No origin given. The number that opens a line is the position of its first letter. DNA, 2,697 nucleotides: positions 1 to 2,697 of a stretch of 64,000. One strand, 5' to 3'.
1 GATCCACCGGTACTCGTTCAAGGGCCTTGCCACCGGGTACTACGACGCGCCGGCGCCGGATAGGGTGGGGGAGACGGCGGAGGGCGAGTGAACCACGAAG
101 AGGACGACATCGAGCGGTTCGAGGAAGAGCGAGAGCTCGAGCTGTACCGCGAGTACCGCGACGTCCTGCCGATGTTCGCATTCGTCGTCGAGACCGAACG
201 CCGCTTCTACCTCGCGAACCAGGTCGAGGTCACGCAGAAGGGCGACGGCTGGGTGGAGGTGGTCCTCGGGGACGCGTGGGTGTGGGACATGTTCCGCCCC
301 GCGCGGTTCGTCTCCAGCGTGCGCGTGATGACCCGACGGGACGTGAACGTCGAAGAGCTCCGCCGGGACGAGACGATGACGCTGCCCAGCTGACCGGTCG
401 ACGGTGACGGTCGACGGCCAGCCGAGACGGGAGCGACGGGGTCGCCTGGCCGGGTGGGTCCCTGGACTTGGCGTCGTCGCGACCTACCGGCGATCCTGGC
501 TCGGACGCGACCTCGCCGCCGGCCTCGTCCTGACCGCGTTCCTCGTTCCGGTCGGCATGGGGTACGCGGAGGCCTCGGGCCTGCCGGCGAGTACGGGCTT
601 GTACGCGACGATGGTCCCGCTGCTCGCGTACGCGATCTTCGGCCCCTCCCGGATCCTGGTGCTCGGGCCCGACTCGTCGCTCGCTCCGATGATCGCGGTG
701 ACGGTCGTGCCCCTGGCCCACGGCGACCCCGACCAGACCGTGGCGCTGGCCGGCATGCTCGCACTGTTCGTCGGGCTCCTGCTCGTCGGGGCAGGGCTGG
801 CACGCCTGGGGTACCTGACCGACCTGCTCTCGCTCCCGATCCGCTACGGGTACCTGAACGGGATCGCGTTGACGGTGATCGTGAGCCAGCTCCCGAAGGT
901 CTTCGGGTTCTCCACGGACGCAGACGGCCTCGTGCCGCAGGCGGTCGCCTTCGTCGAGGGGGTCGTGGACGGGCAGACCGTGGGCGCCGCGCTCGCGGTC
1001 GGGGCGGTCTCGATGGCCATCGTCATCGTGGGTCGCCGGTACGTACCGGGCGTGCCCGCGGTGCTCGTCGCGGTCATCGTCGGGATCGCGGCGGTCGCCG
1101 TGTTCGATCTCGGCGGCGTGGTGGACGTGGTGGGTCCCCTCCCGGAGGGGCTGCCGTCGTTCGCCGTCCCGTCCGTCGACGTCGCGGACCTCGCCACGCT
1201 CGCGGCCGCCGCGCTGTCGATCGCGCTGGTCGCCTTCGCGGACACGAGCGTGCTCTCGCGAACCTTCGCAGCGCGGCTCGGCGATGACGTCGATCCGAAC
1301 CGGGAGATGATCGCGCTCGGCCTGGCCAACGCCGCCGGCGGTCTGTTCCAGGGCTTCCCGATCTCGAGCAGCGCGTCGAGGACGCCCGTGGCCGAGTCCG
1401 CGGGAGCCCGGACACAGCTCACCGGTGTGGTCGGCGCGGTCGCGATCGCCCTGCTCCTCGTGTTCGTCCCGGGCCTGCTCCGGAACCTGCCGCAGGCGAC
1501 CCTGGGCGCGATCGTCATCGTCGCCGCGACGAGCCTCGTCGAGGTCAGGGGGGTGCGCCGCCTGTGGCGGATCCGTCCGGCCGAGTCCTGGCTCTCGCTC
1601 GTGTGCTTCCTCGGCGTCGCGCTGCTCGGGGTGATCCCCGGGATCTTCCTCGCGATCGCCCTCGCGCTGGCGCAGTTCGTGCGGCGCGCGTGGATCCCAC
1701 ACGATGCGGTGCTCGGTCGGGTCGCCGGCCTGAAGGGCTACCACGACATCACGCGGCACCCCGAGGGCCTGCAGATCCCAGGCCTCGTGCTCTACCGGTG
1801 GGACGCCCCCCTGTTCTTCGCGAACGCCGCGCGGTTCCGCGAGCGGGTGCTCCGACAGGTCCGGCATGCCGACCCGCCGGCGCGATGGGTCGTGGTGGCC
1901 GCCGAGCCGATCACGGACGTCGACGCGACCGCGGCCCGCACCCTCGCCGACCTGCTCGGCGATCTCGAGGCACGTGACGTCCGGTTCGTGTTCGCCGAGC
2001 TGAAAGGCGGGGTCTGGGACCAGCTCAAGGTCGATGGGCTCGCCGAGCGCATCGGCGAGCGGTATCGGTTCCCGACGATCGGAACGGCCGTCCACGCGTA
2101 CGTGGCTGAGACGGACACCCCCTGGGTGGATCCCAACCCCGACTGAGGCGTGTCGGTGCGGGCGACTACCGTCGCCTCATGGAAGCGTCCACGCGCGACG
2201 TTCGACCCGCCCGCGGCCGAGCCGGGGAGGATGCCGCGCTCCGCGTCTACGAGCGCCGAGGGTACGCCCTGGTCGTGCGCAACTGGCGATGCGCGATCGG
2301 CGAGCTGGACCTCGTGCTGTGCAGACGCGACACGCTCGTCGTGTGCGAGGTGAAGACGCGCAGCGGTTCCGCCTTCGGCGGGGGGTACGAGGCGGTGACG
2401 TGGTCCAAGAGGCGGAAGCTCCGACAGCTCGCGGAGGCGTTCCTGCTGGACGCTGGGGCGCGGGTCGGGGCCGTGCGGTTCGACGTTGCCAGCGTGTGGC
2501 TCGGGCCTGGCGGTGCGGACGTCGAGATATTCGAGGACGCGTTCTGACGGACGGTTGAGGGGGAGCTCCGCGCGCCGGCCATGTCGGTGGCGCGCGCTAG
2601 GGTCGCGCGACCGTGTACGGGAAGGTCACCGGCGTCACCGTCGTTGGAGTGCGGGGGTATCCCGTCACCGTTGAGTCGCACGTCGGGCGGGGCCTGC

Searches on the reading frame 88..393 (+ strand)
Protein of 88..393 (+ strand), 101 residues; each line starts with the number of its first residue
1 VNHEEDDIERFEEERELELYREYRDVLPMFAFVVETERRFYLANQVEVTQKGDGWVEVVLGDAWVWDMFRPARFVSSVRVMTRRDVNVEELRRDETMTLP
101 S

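Call 55: search_protein_families(library=pfam, proteins=[window:88-393:+], max_evalue=0.01)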
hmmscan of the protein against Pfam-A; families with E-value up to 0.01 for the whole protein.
window:88-393:+ (101 aa): 1 family
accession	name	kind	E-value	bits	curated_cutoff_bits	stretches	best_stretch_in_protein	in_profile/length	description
PF10611.14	DUF2469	-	2.5e-38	131.1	25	1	5-95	3-96/100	Protein of unknown function (DUF2469)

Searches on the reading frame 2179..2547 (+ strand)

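Call 55: search_protein_families(library=pfam, proteins=[window:2179-2547:+], max_evalue=0.01)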
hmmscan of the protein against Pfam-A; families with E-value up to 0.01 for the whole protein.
window:2179-2547:+ (122 aa): 2 families
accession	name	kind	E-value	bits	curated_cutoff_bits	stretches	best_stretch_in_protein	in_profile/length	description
PF02021.23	UPF0102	-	4.8e-25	88.2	23.6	1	16-106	1-80/80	Uncharacterised protein family UPF0102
PF08378.17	NERD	-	1.1e-07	32.7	22.1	1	12-79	1-73/111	Nuclease-related domain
